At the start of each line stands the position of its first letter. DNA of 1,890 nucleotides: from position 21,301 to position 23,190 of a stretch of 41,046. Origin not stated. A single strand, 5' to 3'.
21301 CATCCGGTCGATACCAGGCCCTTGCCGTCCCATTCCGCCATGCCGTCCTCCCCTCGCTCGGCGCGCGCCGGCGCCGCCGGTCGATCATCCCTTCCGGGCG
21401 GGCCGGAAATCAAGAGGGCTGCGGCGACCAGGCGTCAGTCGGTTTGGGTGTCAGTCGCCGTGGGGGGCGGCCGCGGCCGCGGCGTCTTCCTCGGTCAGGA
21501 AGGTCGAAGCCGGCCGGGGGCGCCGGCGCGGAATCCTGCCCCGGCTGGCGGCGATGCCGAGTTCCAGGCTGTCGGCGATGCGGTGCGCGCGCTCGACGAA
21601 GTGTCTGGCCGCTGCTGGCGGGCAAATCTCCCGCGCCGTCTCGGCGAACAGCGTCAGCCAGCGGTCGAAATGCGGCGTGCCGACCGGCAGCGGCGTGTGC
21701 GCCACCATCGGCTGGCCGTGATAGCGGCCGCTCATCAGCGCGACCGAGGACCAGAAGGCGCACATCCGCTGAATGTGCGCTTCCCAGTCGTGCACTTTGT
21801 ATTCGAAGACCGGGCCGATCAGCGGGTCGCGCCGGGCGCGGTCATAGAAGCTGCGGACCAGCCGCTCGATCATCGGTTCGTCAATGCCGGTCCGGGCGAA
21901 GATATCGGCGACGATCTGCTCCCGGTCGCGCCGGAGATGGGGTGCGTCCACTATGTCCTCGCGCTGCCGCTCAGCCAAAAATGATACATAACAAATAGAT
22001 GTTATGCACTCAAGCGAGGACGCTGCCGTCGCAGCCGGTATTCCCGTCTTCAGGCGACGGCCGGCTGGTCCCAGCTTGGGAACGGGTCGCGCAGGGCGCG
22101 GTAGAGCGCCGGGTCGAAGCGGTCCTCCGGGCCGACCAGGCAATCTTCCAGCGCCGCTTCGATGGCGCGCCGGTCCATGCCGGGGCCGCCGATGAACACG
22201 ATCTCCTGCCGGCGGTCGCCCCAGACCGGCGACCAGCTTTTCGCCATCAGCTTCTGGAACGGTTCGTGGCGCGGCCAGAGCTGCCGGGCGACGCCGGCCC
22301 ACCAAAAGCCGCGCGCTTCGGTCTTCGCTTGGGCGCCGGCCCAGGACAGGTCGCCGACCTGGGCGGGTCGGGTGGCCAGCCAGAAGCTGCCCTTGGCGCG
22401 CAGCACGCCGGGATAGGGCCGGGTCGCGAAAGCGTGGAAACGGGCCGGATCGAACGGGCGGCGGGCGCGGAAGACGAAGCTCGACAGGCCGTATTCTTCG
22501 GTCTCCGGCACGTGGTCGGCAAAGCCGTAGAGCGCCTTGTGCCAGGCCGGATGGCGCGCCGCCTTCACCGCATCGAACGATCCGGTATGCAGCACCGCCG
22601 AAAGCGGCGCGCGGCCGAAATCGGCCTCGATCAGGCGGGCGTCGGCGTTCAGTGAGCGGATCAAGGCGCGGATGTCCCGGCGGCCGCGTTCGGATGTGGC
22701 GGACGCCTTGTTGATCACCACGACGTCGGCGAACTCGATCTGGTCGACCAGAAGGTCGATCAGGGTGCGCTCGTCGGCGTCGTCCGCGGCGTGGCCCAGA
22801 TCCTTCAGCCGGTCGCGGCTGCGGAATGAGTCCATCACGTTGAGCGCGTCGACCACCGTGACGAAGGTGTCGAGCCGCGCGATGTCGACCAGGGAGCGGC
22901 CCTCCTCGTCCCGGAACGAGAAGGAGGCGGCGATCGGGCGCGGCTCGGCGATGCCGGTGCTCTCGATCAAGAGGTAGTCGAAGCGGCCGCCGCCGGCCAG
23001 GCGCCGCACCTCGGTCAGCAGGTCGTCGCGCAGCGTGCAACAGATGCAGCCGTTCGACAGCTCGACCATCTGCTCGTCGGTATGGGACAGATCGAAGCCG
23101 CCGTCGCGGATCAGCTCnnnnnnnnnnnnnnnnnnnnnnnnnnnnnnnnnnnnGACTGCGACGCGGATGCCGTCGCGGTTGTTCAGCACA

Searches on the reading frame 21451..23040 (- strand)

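Call 35: search_protein_families(library=ncbifam, proteins=[window:21451-23040:-], max_evalue=0.00001)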
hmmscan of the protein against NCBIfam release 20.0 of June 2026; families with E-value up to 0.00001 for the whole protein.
window:21451-23040:- (529 aa): 0 families

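Call 82: search_protein_families(library=pfam, proteins=[window:21451-23040:-], max_evalue=0.0001)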
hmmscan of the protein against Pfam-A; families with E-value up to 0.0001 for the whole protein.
window:21451-23040:- (529 aa): 1 family
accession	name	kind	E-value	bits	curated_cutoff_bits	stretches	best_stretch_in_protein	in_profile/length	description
PF01152.27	Bac_globin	-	1e-05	26.2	21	1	385-473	7-99/121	Bacterial-like globin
